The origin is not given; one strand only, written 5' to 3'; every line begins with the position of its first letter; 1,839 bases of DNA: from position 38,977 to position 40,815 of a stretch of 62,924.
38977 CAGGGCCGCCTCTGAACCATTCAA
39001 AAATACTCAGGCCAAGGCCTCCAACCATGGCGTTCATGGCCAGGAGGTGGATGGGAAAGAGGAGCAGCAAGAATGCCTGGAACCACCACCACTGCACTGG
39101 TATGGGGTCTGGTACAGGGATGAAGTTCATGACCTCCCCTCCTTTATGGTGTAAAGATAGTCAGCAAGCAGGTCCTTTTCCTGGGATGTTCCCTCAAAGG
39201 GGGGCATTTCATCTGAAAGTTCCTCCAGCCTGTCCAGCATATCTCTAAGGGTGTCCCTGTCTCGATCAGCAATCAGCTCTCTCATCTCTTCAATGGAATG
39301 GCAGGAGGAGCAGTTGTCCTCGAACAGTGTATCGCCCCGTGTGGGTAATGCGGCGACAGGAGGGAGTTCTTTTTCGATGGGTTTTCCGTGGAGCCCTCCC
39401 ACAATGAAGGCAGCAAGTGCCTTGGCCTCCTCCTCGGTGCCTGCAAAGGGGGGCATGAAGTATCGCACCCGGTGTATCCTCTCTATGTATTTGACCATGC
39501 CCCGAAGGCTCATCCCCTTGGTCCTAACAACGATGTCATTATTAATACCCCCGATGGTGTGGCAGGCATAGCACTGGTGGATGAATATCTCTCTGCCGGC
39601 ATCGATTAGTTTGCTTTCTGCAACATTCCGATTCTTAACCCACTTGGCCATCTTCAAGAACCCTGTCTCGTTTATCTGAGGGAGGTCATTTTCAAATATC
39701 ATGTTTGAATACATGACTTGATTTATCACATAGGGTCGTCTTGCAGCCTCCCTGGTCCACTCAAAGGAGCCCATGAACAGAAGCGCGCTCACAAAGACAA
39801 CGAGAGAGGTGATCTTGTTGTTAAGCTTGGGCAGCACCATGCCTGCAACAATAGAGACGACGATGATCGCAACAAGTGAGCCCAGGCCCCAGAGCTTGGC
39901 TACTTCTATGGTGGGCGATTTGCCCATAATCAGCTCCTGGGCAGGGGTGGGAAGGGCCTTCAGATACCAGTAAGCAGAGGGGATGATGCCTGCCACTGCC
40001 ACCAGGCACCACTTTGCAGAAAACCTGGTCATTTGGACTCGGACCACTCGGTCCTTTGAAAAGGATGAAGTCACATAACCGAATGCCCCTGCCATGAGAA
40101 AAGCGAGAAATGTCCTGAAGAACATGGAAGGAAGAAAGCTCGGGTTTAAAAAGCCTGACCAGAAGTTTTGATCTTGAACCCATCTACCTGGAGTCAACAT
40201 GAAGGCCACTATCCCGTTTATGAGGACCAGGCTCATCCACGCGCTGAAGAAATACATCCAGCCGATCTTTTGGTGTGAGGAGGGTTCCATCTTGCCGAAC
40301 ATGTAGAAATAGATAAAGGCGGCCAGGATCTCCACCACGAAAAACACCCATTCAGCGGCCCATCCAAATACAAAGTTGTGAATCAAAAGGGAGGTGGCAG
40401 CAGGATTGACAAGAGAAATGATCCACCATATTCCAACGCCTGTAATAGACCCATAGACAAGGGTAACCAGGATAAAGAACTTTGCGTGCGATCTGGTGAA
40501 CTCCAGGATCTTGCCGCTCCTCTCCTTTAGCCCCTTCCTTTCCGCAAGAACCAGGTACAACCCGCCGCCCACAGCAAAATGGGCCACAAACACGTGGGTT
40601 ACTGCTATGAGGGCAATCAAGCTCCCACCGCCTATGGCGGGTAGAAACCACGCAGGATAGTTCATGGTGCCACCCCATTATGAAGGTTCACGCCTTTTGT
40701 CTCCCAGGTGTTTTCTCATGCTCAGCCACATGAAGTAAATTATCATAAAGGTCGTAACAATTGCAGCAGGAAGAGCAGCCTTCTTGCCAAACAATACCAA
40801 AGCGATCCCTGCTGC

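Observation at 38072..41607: Cytochrome bd-superfamily oxidoreductase with a fused di-heme cytochrome c tail and apparently no quinol-side heme b558 site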

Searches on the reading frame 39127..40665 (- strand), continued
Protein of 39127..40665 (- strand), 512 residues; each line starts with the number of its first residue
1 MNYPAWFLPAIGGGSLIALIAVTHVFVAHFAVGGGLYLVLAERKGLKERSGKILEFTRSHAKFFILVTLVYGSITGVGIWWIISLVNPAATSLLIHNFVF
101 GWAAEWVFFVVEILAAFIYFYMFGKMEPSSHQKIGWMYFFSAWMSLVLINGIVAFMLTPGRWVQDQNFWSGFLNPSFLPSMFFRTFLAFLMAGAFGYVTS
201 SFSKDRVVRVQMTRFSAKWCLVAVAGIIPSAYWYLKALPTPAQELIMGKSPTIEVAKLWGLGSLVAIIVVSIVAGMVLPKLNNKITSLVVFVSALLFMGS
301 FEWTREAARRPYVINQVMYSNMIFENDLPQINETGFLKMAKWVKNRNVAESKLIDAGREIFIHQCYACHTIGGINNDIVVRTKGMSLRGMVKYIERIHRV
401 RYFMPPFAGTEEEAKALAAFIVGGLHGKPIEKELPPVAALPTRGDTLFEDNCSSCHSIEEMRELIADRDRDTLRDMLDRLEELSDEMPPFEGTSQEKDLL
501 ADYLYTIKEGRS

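Call 36: find_encoding_contigs(protein=P0015, flank=6000, max_places=1)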
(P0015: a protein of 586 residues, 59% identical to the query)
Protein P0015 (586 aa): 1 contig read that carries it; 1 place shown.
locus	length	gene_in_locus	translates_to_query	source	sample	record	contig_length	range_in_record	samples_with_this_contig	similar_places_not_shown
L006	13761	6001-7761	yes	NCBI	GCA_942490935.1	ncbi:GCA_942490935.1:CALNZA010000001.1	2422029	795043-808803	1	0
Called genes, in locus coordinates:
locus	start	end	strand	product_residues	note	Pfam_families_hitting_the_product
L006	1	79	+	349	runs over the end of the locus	PF00158:Sigma54_activat, PF14532:Sigma54_activ_2, PF07728:AAA_5, PF25601:AAA_lid_14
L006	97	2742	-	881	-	PF00672:HAMP, PF00989:PAS, PF13188:PAS_8, PF08447:PAS_3 (faint), PF13426:PAS_9, PF00512:HisKA (weak), PF02518:HATPase_c, PF00072:Response_reg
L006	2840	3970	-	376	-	PF01547:SBP_bac_1, PF13416:SBP_bac_8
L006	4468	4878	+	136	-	PF01592:NifU_N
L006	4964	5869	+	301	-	PF01565:FAD_binding_4, PF02873:MurB_C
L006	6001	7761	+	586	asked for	PF01654:Cyt_bd_oxida_I (faint), PF14495:Cytochrom_C550 (faint), PF00034:Cytochrom_C (faint), PF13442:Cytochrome_CBB3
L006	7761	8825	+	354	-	-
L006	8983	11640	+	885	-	PF28598:PDH_E1_N, PF00456:Transketolase_N, PF17831:PDH_E1_M, PF22613:Transketolase_C_1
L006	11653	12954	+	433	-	PF00364:Biotin_lipoyl, PF02817:E3_binding, PF00198:2-oxoacid_dh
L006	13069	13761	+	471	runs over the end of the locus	PF00890:FAD_binding_2 (weak), PF01134:GIDA (weak), PF07992:Pyr_redox_2, PF12831:FAD_oxidored, PF13450:NAD_binding_8 (weak), PF13738:Pyr_redox_3 (weak), PF00070:Pyr_redox, PF02852:Pyr_redox_dim, +3 more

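Call 37: find_encoding_contigs(protein=P0055, flank=6000, max_places=1)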
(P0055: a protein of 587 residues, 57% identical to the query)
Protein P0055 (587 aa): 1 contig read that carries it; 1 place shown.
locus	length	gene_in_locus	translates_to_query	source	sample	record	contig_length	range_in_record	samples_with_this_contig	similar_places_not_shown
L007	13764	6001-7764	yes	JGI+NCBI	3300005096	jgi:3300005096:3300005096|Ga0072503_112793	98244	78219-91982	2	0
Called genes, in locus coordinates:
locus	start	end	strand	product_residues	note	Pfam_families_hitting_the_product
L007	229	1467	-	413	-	PF16217:M64_N, PF09471:Peptidase_M64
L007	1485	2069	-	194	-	-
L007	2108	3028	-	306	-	PF01063:Aminotran_4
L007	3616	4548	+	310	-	PF00291:PALP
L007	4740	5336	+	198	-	PF00210:Ferritin, PF02915:Rubrerythrin, PF23458:DUF7130 (weak), PF21349:RUBY_RBDX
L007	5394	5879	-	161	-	-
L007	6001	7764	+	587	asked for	PF01654:Cyt_bd_oxida_I (weak), PF00034:Cytochrom_C (faint), PF13442:Cytochrome_CBB3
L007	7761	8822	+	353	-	-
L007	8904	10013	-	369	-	PF00753:Lactamase_B (faint), PF19583:ODP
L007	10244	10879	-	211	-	PF01914:MarC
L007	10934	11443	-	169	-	PF04143:Sulf_transp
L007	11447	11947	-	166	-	PF04143:Sulf_transp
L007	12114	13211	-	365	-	PF01075:Glyco_transf_9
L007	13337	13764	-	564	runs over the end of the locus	PF02771:Acyl-CoA_dh_N, PF02770:Acyl-CoA_dh_M, PF00441:Acyl-CoA_dh_1, PF08028:Acyl-CoA_dh_2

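Call 38: find_encoding_contigs(protein=P0092, flank=6000, max_places=1)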
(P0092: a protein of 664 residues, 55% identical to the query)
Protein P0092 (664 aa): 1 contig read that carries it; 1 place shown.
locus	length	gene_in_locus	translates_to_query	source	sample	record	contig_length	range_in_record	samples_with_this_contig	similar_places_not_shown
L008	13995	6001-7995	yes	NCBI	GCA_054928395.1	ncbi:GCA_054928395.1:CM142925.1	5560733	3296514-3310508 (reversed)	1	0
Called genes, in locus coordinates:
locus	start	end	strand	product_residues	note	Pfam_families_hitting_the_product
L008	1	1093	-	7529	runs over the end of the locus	PF05048:NosD, PF13229:Beta_helix, PF13229:Beta_helix, PF05048:NosD, PF13229:Beta_helix, PF28492:Beta_helix_4, PF13229:Beta_helix, PF28492:Beta_helix_4, +23 more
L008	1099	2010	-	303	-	PF00581:Rhodanese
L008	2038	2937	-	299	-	PF01841:Transglut_core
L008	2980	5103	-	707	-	PF00801:PKD, PF18911:PKD_4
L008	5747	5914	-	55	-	-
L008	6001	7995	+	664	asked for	PF01654:Cyt_bd_oxida_I, PF13442:Cytochrome_CBB3 (weak), PF14495:Cytochrom_C550 (faint), PF22113:Mtrc-MtrF_II-IV_dom (faint), PF00034:Cytochrom_C (faint), PF13442:Cytochrome_CBB3 (weak)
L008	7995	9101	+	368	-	-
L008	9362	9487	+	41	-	-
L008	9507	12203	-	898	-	PF05345:He_PIG (weak), PF00082:Peptidase_S8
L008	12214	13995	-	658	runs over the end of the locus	-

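Call 42: predict_structure(alignment_id=A4)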
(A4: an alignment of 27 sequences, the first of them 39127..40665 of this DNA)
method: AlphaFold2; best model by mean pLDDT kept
length: 512 residues; sequences in the alignment: 27
mean_pLDDT: 80.6   pTM: 0.74
mean pLDDT of the five models: 80.6, 79.8, 78.6, 76.5, 76.3
residues with pLDDT >= 90: 164; 70-90: 243; 50-70: 85; < 50: 20
segments of 3 or more residues with pLDDT < 50: 1-14, 436-440
pLDDT, mean of each block of 10 residues (from residue 1): 36 53 75 91 94 92 79 70 59 62 80 89 91 93 89 70 70 86 93 93 93 96 94 86 77 83 96 94 93 91 75 57 73 86 79 88 75 73 84 80 76 91 87 51 78 79 86 89 72 86 83 56
secondary structure, 60 per line:
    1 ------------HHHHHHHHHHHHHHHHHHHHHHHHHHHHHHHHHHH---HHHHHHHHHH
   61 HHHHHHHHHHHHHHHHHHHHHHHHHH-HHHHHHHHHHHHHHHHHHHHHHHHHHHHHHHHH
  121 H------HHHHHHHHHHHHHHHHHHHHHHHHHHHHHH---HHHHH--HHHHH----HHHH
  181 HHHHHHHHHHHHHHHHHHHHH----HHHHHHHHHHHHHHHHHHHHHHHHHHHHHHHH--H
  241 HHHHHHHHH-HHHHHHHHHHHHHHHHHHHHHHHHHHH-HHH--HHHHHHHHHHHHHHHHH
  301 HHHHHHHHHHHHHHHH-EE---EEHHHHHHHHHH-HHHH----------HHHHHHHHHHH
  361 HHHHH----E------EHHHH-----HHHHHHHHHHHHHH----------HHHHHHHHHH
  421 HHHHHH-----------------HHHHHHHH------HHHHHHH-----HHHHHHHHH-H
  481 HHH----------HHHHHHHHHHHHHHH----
elements in order: H13-47 H51-86 H88-121 H128-157 H161-165 H168-172 H177-201 H206-237 H240-249 H251-277 H284-316 H325-334 H336-339 H350-365 H378-381 H387-400 H411-426 H444-451 H458-464 H470-478 H480-483 H494-508

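Call 46: fold_search(model_id=the predicted structure, library=pdb)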
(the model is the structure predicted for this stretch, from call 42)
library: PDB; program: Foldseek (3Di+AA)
matches with E <= 10: 138; with E <= 0.001: 10
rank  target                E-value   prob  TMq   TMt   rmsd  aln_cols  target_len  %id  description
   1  5doq_A                4.5e-05  1.00  0.54  0.63   4.2       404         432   15  The structure of bd oxidase from Geobacillus thermodenitrificans (released 2016-05-04)
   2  7oy2_C                4.5e-05  1.00  0.42  0.46  18.9       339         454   14  High resolution structure of cytochrome bd-II oxidase from E. coli (released 2021-12-15)
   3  9r2g_A                4.7e-05  1.00  0.51  0.68   4.5       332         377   16  Cytochrome bd II oxidase qOR-2 type from Mycobacterium smegmatis (released 2026-03-04)
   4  8b4o_A                8.5e-05  1.00  0.46  0.53   5.4       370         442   14  Cryo-EM structure of cytochrome bd oxidase from C. glutamicum (released 2022-12-28)
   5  7d5i_A                2.0e-04  1.00  0.49  0.55   5.7       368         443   15  Structure of Mycobacterium smegmatis bd complex in the apo-form. (released 2021-06-23)
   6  7nkz_A                2.4e-04  1.00  0.51  0.57   5.0       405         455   12  Cryo-EM structure of the cytochrome bd oxidase from M. tuberculosis at 2.5 A resolution (released 2021-09-22)
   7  9fka_A                3.0e-04  1.00  0.50  0.55   3.8       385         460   12  Cryo-EM structure of the reduced cytochrome bd oxidase from M. tuberculosis (released 2025-02-12)
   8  6rx4_A                4.3e-04  1.00  0.47  0.51   8.7       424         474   13  THE STRUCTURE OF BD OXIDASE FROM ESCHERICHIA COLI (released 2019-11-20)
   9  7ose_A                5.2e-04  1.00  0.40  0.41   3.3       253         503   15  cytochrome bd-II type oxidase with bound aurachin D (released 2021-11-17)
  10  6rko_A                7.0e-04  1.00  0.48  0.55   7.9       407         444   14  Cryo-EM structure of the E. coli cytochrome bd-I oxidase at 2.68 A resolution (released 2019-10-16)
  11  6rko_B                8.5e-03  1.00  0.39  0.50   7.0       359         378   12  Cryo-EM structure of the E. coli cytochrome bd-I oxidase at 2.68 A resolution (released 2019-10-16)
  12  7ose_B                1.1e-02  1.00  0.40  0.52   5.7       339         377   13  cytochrome bd-II type oxidase with bound aurachin D (released 2021-11-17)
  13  9r2g_D                1.3e-02  1.00  0.43  0.63   5.0       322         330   15  Cytochrome bd II oxidase qOR-2 type from Mycobacterium smegmatis (released 2026-03-04)
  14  6rx4_B                1.4e-02  1.00  0.39  0.51   6.1       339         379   12  THE STRUCTURE OF BD OXIDASE FROM ESCHERICHIA COLI (released 2019-11-20)
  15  8b4o_B                2.7e-02  1.00  0.37  0.53   5.8       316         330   14  Cryo-EM structure of cytochrome bd oxidase from C. glutamicum (released 2022-12-28)
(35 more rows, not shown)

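Call 67: search_protein_families(library=pfam, alignment_id=A4, max_evalue=0.01)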
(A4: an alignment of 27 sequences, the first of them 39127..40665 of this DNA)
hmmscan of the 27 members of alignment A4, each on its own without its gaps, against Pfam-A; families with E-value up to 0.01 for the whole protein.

A. member 1, window:39127-40665:- (512 aa): 4 families
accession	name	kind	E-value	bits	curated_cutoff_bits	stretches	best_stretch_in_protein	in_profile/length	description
PF13442.11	Cytochrome_CBB3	-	2.7e-16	60.1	27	2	354-421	3-68/68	Cytochrome C oxidase, cbb3-type, subunit III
PF00034.26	Cytochrom_C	-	1.5e-08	36.3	21.3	0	443-461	3-21/90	Cytochrome c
PF01654.22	Cyt_bd_oxida_I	-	1.2e-05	24.6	26.2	1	17-223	6-218/418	Cytochrome bd terminal oxidase subunit I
PF14495.11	Cytochrom_C550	-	0.0021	18.2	27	0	351-377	23-49/136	Cytochrome c-550 domain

B. families by the number of members that match (of 27 scanned): 19 families
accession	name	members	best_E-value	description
PF13442.11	Cytochrome_CBB3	27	5.6e-36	Cytochrome C oxidase, cbb3-type, subunit III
PF00034.26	Cytochrom_C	27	1.8e-18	Cytochrome c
PF14495.11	Cytochrom_C550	26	5.5e-07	Cytochrome c-550 domain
PF22113.1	Mtrc-MtrF_II-IV_dom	24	5.8e-07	Outer membrane cytochrome MtrC/MtrF-like, domains II/IV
PF01654.22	Cyt_bd_oxida_I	22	1.1e-09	Cytochrome bd terminal oxidase subunit I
PF14376.11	Haem_bd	8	6e-08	Haem-binding domain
PF02167.20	Cytochrom_C1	5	4.1e-05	Cytochrome C1 family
PF25195.1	DPC2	2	5.1e-05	Diatom pyrenoid component 2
PF14522.11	Cytochrome_C7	2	0.00031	Cytochrome c7 and related cytochrome c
PF09699.15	Paired_CXXCH_1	2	0.003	Doubled CXXCH motif (Paired_CXXCH_1)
PF09630.15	DUF2024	1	0.00012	Domain of unknown function (DUF2024)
PF03264.19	Cytochrom_NNT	1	0.00013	NapC/NirT cytochrome c family, N-terminal region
PF17807.7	zf-UBP_var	1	0.0013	Variant UBP zinc finger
PF05817.20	Ribophorin_II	1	0.0019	Ribophorin II N-terminal domain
PF02322.20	Cyt_bd_oxida_II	1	0.0025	Cytochrome bd terminal oxidase subunit II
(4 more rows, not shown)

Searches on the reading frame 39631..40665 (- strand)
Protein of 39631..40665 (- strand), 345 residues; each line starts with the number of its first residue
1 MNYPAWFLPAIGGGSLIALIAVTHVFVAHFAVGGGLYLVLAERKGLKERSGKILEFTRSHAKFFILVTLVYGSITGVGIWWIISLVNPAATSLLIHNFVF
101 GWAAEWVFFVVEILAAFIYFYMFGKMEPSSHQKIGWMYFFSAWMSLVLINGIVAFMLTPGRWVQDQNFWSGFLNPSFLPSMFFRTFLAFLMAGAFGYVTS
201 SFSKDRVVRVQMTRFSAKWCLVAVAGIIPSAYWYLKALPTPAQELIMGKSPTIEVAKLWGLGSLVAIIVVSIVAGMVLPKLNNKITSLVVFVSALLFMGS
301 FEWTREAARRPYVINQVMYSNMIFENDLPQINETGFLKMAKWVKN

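Call 20: search_solved_structures(query=A3, max_evalue=1, show_alignments=0)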
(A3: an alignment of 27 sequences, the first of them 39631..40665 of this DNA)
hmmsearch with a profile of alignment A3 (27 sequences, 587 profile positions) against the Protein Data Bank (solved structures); distinct sequences matched with E-value up to 1: 57.
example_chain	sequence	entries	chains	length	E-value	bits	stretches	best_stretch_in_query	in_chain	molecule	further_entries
9l08_A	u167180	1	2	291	1.7e-06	30.1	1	411-534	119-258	Covalently Connected Cytochrome c555 trimer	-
8smr_G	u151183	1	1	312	3.1e-05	25.9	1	410-457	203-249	Cbb3-type cytochrome c oxidase subunit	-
6xkx_p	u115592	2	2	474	3.7e-05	25.6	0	496-534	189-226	Cbb3-type cytochrome c oxidase subunit CcoP,Cytochrome c-type cyt cy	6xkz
8snh_G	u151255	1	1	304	0.00014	23.7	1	412-458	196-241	Cbb3-type cytochrome c oxidase subunit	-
3mk7_C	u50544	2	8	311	0.00066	21.5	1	345-455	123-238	Cytochrome c oxidase, cbb3-type, subunit P | Cbb3-type cytochrome c oxidase subunit CcoP1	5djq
6tr1_C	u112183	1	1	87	0.0066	18.2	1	355-423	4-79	Cytochrome c6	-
2v08_A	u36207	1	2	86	0.0089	17.8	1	353-423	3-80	CYTOCHROME C6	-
6tr1_A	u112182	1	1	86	0.0092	17.7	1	355-423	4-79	Cytochrome c6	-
6tr1_E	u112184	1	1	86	0.011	17.4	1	355-423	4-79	Cytochrome c6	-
1c6s_A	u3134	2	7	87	0.012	17.4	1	355-423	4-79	CYTOCHROME C6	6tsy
7q21_C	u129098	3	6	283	0.015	17.1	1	346-508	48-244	Cytochrome bc1 complex cytochrome c subunit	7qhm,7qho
6xkw_p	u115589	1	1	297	0.019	16.7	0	496-534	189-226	Cbb3-type cytochrome c oxidase subunit CcoP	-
3dmi_A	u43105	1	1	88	0.022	16.5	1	355-424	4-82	cytochrome c6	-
7y5e_GN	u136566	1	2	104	0.025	16.3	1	354-422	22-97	Cytochrome c6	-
7y7a_G7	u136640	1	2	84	0.029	16.1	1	355-423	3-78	Cytochrome c6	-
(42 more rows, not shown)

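Call 47: search_protein_representatives(protein=window:39631-40665:-)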
Query: 345 residues. Proteins with E-value up to 0.001 (for the whole library): 851; up to 1e-10: 541; up to 1e-30: 229. The best 150 are listed.
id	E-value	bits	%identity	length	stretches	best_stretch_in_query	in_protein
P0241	8.6e-140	482.2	62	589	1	1-344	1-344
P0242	1.7e-120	418.7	55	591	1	1-343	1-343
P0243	1.0e-110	386.5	51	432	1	1-344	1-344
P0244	3.1e-105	368.5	50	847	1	1-345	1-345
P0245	2.4e-103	362.3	50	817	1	1-343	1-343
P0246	2.0e-100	352.7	48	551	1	1-342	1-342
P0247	4.0e-99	348.4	47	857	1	1-343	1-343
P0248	1.6e-98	346.4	48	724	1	1-344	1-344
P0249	1.2e-94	333.7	48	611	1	1-341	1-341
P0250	2.9e-91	322.6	44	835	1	1-343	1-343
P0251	2.3e-90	319.6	47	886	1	1-344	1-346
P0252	8.1e-90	317.8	43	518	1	1-344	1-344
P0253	1.1e-89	317.4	43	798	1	1-344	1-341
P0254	3.4e-88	312.5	45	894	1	2-343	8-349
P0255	9.6e-88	311.0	44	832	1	1-343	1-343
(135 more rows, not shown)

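Call 62: find_related_loci(query=A3, collection=genome_contigs, flank=4000)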
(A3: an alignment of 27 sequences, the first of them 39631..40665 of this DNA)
Query A3 (345 aa) in genome_contigs; peptide patterns used: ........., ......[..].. (x = any residue, [..] = any of these).
598 stretches matched a pattern (row limit reached: there are more); 587 encode a relative of the query (tblastn E <= 1e-3); the best 80 are kept; 80 distinct loci.
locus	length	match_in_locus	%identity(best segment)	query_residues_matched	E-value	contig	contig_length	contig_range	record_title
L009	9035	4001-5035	68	1-345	1e-164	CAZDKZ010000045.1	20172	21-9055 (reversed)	MAG TPA_asm: uncultured Holophagae bacterium isolate binchicken_co42_312 genome assembly, contig: NODE_3426_length_20172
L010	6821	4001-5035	68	1-345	6e-163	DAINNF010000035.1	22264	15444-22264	MAG TPA_asm: Acidobacteriota bacterium isolate CTOTU1803 NODE_238_length_22264_cov_4.589536, whole genome shotgun sequen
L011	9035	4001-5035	63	1-345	2e-156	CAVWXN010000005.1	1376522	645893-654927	MAG: uncultured delta proteobacterium isolate MFD03804.bin.1.157 genome assembly, contig: contig_20151, whole genome sho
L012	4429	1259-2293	63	1-345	8e-160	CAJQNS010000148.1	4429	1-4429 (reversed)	MAG: uncultured Desulfofustis sp. isolate 10_20180412_Bin_METABAT_65_1 genome assembly, contig: c_000004088513, whole ge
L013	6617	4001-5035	63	1-345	3e-155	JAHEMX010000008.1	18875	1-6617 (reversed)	MAG: Desulfobulbaceae bacterium isolate Ww85 NODE_5515_length_18875_cov_2.965767, whole genome shotgun sequence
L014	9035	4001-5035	62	1-345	1e-153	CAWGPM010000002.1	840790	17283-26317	MAG: uncultured delta proteobacterium isolate MFD09779.bin.1.84 genome assembly, contig: contig_14675, whole genome shot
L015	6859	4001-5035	62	1-345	2e-151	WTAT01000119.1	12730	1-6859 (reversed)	MAG: Desulforhopalus sp. isolate GLR1684 c_000000834812, whole genome shotgun sequence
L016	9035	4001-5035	62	1-345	8e-151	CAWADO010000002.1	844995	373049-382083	MAG: uncultured delta proteobacterium isolate MFD03804.bin.1.12 genome assembly, contig: contig_14890, whole genome shot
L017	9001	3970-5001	63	1-344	2e-150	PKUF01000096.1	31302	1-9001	MAG: Desulfuromonas sp. isolate BM515 sc_805, whole genome shotgun sequence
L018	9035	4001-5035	62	1-345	2e-150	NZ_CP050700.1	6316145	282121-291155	Desulfopila sp. IMCC35008 chromosome, complete genome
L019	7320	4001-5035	62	1-345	5e-150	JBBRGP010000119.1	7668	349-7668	MAG: Desulfobulbales bacterium isolate Co_metawrap_2634 Cmw_2634_k141_14709475_length_7668_cov_7.7174, whole genome shot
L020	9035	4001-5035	62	1-345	5e-150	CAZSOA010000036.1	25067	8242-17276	MAG TPA_asm: uncultured Desulfofustis sp. isolate binchicken_co168_49 genome assembly, contig: NODE_3483_length_25067_co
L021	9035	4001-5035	61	1-345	2e-149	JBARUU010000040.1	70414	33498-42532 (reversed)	MAG: Desulforhopalus sp. isolate MFD12129_ilm_asm_bin19 k127_57521, whole genome shotgun sequence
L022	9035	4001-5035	62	1-345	1e-149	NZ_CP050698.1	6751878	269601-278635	Desulfosediminicola flagellatus strain IMCC35005 chromosome, complete genome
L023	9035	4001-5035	62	1-345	7e-149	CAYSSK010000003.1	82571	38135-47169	MAG TPA_asm: uncultured Desulfofustis sp. isolate SRP141376_co4_295 genome assembly, contig: NODE_474_length_82571_cov_8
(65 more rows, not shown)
